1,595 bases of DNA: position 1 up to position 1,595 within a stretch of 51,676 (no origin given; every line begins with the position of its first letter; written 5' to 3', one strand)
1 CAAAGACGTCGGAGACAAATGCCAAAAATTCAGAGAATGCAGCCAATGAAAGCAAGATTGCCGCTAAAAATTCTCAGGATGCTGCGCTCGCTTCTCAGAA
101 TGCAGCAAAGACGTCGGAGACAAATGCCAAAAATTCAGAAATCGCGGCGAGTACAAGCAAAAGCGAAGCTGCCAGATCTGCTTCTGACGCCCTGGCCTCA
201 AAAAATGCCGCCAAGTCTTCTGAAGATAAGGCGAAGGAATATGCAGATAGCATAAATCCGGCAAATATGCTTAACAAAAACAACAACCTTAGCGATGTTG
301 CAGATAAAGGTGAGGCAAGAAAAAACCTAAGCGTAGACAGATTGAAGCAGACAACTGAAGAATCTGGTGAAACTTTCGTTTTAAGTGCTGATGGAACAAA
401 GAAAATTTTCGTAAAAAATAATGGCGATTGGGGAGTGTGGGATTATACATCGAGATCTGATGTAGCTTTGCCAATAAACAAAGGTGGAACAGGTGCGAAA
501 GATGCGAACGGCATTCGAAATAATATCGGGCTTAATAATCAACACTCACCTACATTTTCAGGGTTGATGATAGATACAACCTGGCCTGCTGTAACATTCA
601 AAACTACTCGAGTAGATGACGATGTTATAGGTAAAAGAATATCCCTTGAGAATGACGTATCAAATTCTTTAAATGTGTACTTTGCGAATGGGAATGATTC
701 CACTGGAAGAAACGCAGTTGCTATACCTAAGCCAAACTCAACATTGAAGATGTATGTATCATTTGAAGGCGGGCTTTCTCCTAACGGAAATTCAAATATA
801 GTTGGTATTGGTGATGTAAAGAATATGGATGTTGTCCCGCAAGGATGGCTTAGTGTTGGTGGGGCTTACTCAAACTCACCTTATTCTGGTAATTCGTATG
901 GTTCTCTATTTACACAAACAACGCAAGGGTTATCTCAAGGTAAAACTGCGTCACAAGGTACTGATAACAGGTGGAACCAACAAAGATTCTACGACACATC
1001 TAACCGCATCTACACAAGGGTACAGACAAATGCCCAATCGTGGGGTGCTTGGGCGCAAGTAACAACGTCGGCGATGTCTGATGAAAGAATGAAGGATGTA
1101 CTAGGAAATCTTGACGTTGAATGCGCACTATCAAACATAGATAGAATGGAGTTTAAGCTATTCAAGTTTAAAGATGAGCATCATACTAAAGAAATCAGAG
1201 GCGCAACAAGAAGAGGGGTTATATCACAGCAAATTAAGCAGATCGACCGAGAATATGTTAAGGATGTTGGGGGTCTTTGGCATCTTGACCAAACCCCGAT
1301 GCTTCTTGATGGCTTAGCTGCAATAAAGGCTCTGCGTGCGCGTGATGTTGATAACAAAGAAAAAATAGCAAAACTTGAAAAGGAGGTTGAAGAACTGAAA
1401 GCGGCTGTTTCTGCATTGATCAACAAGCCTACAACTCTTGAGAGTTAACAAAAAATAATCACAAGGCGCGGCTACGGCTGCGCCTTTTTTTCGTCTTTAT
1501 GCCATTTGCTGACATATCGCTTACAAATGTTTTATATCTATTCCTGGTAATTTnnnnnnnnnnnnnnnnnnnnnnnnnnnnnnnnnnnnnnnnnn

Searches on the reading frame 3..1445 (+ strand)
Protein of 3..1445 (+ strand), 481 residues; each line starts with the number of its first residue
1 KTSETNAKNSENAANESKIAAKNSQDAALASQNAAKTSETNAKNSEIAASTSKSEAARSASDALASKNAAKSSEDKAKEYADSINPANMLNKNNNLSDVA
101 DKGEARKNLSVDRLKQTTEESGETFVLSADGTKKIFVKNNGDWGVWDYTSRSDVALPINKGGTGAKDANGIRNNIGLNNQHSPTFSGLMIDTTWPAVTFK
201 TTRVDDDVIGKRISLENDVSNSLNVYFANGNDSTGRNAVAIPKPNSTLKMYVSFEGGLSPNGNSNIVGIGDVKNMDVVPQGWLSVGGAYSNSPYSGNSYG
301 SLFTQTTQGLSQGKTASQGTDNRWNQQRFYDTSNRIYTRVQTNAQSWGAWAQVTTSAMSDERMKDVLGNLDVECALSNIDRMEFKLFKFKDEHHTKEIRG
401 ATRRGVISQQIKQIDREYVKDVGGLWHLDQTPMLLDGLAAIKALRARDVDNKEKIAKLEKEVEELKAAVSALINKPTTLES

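Call 61: predict_structure(alignment_id=A3)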
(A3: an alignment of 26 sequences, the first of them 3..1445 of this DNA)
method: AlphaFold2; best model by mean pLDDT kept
length: 481 residues; sequences in the alignment: 26
mean_pLDDT: 50.5   pTM: 0.19
mean pLDDT of the five models: 50.5, 50.2, 48.3, 47.6, 47.1
residues with pLDDT >= 90: 1; 70-90: 104; 50-70: 76; < 50: 300
segments of 3 or more residues with pLDDT < 50: 88-120, 158-162, 164-214, 228-230, 232-244, 246-326, 328-337, 341-346, 351-437, 478-481
pLDDT, mean of each block of 10 residues (from residue 1): 77 86 86 78 71 70 82 81 59 45 44 38 60 66 67 53 46 43 36 38 35 49 51 45 45 38 35 29 26 24 29 36 45 44 49 36 28 31 36 38 33 43 45 50 66 80 79 57 38
secondary structure, 60 per line:
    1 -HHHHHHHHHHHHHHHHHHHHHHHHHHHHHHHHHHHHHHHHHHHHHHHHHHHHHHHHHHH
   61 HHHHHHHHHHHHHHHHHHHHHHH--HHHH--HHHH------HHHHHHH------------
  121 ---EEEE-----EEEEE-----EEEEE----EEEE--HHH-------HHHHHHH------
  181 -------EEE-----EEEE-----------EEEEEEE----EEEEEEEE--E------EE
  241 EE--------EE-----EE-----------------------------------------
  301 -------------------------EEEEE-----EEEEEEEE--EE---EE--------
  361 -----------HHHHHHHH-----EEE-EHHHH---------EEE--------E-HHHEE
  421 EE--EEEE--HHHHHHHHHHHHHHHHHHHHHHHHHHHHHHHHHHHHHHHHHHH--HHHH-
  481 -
elements in order: H2-83 H86-89 H92-95 H102-108 E124-127 E133-137 E143-147 E152-155 H168-174 E188-190 E196-199 E211-217 E222-229 E239-242 E326-330 E336-343 H372-379 E385-387 H390-393 E403-405 E419-422 E425-428 H431-473 H476-479
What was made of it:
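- Tried and rejected: The C-terminal fragment gave a poor model (mean pLDDT 50.5, call 61) and was not used for fold search.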
